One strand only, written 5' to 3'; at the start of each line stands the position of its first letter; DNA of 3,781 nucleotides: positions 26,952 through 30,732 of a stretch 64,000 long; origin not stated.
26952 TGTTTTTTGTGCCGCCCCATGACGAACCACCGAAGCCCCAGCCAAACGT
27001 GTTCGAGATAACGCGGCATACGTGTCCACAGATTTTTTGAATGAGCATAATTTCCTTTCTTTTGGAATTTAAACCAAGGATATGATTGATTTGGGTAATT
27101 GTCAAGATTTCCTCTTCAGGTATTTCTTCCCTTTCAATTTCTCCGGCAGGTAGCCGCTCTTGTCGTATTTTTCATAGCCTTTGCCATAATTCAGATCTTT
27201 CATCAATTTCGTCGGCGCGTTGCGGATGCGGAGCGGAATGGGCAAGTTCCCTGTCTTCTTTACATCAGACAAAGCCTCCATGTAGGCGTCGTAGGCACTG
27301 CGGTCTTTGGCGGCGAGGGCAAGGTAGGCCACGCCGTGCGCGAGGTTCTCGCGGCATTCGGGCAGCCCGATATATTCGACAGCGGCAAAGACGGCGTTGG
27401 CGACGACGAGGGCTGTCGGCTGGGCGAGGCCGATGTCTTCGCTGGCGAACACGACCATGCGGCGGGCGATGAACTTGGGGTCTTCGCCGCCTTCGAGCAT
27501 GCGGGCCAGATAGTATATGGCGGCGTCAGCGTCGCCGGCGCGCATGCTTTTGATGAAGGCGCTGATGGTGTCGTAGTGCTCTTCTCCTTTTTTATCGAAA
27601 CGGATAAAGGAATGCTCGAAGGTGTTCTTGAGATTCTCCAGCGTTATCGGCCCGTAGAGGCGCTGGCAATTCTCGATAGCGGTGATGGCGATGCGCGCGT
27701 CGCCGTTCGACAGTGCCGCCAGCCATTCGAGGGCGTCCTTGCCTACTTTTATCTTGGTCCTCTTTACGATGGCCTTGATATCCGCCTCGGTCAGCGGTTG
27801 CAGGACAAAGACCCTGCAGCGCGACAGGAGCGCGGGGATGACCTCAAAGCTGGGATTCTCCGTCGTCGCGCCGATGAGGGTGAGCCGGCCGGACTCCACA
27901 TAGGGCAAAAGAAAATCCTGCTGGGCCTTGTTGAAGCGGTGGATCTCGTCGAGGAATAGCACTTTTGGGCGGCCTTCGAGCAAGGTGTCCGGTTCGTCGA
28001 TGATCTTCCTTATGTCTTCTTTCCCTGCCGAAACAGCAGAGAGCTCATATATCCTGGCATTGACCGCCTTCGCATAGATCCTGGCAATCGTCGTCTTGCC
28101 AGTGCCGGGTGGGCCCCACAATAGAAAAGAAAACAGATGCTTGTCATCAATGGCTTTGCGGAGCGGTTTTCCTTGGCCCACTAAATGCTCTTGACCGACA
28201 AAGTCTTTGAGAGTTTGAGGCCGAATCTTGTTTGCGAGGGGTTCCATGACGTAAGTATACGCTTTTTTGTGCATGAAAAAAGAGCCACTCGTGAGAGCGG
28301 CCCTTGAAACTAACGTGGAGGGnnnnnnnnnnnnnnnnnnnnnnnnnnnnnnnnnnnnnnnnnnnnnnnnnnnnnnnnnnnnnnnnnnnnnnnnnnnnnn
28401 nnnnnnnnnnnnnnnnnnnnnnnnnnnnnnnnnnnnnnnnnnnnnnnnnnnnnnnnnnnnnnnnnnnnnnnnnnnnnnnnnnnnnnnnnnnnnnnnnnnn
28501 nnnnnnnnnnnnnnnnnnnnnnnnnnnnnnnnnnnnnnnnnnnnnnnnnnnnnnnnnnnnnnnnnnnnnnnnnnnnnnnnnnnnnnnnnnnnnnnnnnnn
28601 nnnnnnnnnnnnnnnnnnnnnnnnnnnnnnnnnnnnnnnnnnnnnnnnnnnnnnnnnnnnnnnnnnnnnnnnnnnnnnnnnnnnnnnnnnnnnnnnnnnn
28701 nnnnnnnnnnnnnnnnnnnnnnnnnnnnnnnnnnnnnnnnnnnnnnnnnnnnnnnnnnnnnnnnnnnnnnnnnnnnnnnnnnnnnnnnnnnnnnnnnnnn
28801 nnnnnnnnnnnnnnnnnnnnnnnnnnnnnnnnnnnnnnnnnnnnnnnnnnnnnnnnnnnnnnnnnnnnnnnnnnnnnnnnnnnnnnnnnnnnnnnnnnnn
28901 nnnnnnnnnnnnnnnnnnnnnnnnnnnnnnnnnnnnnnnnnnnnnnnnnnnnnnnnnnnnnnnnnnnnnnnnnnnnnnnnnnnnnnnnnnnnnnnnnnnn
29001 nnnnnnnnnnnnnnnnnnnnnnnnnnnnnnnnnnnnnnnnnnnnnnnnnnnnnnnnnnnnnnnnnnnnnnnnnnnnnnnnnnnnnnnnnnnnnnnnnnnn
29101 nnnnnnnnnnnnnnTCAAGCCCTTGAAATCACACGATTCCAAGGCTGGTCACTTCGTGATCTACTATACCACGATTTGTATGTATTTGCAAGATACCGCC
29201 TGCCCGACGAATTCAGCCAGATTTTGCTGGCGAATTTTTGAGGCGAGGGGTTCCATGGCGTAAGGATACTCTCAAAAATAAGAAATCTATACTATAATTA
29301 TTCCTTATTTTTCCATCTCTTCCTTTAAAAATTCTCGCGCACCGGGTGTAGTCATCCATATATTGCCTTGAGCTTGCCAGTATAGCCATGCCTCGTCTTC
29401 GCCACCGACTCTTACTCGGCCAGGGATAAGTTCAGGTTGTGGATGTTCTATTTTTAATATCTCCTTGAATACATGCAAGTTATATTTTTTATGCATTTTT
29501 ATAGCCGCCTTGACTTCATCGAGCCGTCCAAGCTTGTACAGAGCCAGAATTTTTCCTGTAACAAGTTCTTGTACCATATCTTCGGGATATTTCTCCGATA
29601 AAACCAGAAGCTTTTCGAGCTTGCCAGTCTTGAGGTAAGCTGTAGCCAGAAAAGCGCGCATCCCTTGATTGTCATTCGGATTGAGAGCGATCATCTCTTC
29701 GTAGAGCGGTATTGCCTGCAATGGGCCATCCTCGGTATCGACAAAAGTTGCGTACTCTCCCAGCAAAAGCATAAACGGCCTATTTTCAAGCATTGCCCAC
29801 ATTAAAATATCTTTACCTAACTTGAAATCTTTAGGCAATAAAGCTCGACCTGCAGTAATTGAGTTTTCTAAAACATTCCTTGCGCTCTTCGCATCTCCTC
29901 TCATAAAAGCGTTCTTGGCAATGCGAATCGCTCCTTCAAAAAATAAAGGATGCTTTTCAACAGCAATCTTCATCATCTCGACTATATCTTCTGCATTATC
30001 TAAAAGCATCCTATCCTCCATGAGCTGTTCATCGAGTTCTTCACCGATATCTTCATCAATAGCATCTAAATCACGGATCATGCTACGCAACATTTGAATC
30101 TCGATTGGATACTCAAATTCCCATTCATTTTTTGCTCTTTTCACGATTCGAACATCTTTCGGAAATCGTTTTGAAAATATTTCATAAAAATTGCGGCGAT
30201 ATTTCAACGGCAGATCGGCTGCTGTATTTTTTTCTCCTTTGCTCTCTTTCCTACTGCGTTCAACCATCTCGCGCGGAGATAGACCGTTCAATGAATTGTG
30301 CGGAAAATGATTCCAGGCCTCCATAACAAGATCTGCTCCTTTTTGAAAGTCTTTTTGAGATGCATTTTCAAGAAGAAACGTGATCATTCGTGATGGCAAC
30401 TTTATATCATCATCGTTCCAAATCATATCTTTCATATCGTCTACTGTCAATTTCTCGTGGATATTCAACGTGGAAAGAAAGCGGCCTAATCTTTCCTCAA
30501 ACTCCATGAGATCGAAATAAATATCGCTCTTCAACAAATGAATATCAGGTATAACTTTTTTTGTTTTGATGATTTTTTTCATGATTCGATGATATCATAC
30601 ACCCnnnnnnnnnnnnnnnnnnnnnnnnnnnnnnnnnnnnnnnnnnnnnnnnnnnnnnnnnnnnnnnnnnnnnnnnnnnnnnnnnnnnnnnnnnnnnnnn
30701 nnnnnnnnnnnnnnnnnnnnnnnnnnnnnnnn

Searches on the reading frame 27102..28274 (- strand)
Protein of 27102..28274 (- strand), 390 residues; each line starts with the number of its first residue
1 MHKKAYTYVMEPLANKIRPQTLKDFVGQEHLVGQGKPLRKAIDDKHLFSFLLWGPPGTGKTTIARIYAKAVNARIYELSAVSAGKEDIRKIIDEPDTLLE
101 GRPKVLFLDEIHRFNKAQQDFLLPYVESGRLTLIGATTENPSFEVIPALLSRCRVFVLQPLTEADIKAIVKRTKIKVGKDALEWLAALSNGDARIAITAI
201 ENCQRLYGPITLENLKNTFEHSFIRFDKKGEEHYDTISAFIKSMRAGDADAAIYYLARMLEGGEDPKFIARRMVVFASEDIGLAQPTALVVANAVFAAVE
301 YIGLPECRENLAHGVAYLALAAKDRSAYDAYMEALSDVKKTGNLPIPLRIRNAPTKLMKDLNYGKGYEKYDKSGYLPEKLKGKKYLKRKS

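Call 8: search_protein_families(library=pfam, proteins=[window:27102-28274:-], max_evalue=0.001)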
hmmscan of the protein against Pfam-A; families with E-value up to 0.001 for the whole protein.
window:27102-28274:- (390 aa): 14 families
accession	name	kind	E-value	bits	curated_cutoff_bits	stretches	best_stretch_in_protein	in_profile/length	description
PF12002.13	MgsA_C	-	1.9e-50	171.5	27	1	248-387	3-149/167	MgsA AAA+ ATPase C terminal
PF16193.11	AAA_assoc_2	-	2.2e-21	76.3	34.3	1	173-245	3-81/81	AAA C-terminal domain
PF00004.35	AAA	-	1.6e-17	64.6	21.2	1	51-159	2-129/131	ATPase family associated with various cellular activities (AAA)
PF05496.18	RuvB_N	-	6.9e-15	55.6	27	1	17-134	1-116/159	Holliday junction DNA helicase RuvB P-loop domain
PF07728.20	AAA_5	-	5.8e-09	36.5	22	1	50-139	2-103/139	AAA domain (dynein-related subfamily)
PF13191.12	AAA_16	-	4.6e-06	27.7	32.6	0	48-76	25-54/167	AAA ATPase domain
PF13173.12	AAA_14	-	1.3e-05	25.7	27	1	51-162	6-124/129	AAA domain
PF00158.32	Sigma54_activat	-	2.4e-05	24.5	20.2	0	105-141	96-132/168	Sigma-54 interaction domain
PF01078.27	Mg_chelatase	-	5.6e-05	23.1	20.3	0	45-67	22-42/207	Magnesium chelatase, subunit ChlI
PF13401.12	AAA_22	-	9e-05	23.2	27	0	51-77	9-38/130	AAA domain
PF07724.20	AAA_2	-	0.00027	21.5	27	0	46-132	2-105/166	AAA domain (Cdc48 subfamily)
PF20720.3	nSTAND3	-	0.0006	20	27.2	0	51-109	21-72/155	Novel STAND NTPase 3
PF13604.12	AAA_30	-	0.00069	19.8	27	0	34-81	6-52/191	AAA domain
PF13177.12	DNA_pol3_delta2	-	0.00093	19.7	27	0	82-161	80-160/161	DNA polymerase III, delta subunit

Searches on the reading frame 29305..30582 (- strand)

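Call 8: search_protein_families(library=pfam, proteins=[window:29305-30582:-], max_evalue=0.001)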
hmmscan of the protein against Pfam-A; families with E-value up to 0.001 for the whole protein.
window:29305-30582:- (425 aa): 2 families
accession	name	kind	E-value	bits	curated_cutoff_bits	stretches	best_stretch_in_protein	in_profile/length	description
PF14559.12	TPR_19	-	4e-06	27.5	25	1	289-324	9-43/68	Tetratricopeptide repeat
PF04910.20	Tcf25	-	5.5e-06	26.2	24.2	1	199-349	24-182/337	Transcriptional repressor TCF25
